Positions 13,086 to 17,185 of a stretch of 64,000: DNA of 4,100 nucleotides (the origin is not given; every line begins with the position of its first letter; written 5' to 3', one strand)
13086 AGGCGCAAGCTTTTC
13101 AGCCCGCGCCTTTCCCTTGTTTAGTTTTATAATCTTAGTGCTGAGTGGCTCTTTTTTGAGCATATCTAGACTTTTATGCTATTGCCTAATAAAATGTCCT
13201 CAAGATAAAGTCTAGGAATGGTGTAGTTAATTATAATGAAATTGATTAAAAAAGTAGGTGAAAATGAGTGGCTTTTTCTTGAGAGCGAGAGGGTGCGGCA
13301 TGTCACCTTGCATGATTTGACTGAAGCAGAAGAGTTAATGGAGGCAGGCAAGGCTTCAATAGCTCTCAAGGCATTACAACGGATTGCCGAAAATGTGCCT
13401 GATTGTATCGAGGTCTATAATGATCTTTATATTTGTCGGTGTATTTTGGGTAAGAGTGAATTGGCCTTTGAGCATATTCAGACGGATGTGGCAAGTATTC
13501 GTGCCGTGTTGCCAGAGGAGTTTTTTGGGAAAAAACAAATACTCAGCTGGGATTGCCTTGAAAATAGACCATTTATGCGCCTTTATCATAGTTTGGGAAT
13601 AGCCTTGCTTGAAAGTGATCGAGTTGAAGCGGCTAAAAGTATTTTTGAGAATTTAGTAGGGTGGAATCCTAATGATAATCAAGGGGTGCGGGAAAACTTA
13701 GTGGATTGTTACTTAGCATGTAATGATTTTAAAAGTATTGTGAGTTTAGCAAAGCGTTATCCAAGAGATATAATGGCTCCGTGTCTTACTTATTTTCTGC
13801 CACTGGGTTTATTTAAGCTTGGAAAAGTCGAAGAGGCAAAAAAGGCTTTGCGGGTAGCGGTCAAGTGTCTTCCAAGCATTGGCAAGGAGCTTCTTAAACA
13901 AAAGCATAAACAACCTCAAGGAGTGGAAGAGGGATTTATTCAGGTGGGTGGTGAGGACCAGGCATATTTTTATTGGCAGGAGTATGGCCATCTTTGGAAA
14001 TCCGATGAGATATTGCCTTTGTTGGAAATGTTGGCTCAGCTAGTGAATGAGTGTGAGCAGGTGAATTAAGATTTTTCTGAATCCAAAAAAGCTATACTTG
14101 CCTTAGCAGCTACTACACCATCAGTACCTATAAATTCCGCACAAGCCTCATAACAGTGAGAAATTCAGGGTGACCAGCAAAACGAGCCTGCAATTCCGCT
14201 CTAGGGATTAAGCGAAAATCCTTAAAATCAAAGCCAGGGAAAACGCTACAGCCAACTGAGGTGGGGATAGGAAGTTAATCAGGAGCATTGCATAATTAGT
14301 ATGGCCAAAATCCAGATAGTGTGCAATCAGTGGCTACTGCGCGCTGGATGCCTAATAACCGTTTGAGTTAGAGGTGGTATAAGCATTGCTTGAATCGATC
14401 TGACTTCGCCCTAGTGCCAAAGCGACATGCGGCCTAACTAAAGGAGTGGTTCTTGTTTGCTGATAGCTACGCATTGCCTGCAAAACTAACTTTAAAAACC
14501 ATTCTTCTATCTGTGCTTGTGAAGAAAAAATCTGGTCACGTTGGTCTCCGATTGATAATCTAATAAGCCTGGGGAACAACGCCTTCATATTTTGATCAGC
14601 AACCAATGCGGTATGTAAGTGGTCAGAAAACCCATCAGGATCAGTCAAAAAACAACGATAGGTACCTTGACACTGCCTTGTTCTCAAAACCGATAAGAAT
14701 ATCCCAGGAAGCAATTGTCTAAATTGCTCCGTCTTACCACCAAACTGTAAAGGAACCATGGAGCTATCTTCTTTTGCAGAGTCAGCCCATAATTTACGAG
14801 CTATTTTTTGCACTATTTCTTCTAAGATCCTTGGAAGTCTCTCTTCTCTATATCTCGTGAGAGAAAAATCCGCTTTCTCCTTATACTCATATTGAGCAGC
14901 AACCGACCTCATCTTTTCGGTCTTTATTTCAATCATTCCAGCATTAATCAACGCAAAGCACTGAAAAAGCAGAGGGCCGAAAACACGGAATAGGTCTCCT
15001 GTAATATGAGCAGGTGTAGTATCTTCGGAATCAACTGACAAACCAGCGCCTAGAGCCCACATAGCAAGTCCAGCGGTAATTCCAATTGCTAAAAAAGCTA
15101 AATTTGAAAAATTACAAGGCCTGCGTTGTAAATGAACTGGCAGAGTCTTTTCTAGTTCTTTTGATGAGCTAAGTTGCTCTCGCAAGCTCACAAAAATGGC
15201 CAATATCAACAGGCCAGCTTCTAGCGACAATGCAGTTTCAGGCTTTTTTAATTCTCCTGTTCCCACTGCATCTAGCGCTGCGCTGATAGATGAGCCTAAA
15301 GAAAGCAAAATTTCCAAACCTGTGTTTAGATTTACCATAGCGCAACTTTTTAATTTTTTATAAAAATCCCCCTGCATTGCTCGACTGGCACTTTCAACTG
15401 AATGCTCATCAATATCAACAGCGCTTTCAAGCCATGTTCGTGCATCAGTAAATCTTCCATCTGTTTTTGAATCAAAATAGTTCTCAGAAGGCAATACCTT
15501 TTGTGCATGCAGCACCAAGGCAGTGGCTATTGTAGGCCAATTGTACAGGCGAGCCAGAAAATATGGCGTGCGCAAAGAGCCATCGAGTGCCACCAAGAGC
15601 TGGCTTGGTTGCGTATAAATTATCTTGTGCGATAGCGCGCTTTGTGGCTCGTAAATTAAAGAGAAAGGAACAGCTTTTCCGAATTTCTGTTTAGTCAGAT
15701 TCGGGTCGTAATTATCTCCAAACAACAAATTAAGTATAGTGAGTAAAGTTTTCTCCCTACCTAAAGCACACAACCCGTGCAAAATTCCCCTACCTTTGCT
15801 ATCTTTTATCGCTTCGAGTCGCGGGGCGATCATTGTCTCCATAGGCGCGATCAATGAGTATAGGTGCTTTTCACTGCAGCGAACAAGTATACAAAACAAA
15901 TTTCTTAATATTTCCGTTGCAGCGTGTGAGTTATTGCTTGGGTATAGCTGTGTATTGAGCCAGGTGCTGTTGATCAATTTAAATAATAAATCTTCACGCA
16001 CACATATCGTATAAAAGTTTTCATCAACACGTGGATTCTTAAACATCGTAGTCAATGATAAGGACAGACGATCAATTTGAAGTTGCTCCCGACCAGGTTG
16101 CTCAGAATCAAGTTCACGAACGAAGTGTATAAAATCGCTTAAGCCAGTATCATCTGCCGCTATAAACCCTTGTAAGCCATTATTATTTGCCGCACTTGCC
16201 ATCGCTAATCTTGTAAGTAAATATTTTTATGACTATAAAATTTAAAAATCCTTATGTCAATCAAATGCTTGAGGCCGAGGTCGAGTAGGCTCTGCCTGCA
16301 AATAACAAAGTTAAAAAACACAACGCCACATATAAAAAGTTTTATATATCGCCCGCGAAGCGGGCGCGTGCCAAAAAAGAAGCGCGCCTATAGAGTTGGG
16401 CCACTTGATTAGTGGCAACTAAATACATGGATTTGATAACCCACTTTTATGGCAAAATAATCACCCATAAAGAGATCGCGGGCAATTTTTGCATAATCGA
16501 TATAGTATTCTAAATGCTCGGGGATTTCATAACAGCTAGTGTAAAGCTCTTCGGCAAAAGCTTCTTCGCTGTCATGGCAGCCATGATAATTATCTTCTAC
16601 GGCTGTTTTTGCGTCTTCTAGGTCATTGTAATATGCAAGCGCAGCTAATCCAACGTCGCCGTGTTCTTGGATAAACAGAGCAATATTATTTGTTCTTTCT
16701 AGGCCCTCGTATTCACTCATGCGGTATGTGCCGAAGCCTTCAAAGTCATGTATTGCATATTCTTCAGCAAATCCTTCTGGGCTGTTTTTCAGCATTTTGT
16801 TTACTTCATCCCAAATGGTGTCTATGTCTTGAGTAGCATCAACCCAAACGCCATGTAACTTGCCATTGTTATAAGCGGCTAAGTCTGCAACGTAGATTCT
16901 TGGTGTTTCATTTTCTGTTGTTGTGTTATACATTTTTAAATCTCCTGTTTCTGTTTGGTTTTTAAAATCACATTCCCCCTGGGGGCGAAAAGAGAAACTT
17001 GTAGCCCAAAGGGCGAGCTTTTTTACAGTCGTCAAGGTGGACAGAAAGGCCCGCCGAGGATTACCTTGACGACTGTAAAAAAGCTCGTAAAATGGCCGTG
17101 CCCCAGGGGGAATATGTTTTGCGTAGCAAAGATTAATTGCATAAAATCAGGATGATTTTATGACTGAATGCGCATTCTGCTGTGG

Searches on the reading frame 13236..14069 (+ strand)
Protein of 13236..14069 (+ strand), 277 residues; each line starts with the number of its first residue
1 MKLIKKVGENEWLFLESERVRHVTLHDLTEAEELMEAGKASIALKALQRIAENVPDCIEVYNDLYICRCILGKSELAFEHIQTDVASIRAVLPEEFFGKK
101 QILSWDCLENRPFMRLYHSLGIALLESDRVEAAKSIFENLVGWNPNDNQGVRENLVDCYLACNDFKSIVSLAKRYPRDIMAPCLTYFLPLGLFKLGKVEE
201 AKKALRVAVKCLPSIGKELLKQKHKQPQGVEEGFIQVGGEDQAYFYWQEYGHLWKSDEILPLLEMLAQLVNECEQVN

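Call 4: search_protein_families(library=pfam, proteins=[window:13236-14069:+])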
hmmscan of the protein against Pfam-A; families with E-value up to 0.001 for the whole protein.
window:13236-14069:+ (277 aa): 6 families
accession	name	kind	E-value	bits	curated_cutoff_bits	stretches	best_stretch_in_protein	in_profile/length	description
PF14559.12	TPR_19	-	5.7e-08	33.4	25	1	124-166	1-42/68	Tetratricopeptide repeat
PF13428.12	TPR_14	-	3.8e-06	27.5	23.5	0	31-62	8-39/44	Tetratricopeptide repeat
PF13181.12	TPR_8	-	3.1e-05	24.3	25.7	0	115-147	2-34/34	Tetratricopeptide repeat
PF04910.20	Tcf25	-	3.6e-05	23.5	24.2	1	100-265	85-268/337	Transcriptional repressor TCF25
PF07719.23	TPR_2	-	5.5e-05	23.4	27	0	192-213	11-32/34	Tetratricopeptide repeat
PF13174.12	TPR_6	-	0.00028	21.8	26.3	0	35-56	11-32/33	Tetratricopeptide repeat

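Call 5: search_protein_families(library=ncbifam, proteins=[window:13236-14069:+])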
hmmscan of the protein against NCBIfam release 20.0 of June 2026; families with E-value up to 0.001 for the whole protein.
window:13236-14069:+ (277 aa): 0 families

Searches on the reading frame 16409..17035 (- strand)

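Call 11: search_protein_families(library=pfam, proteins=[window:16409-17035:-])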
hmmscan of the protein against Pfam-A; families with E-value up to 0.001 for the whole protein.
window:16409-17035:- (208 aa): 1 family
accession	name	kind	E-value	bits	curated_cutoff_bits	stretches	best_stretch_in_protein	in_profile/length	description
PF07275.16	ArdA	-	4.6e-40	138.2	27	1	47-200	1-153/155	Antirestriction protein (ArdA)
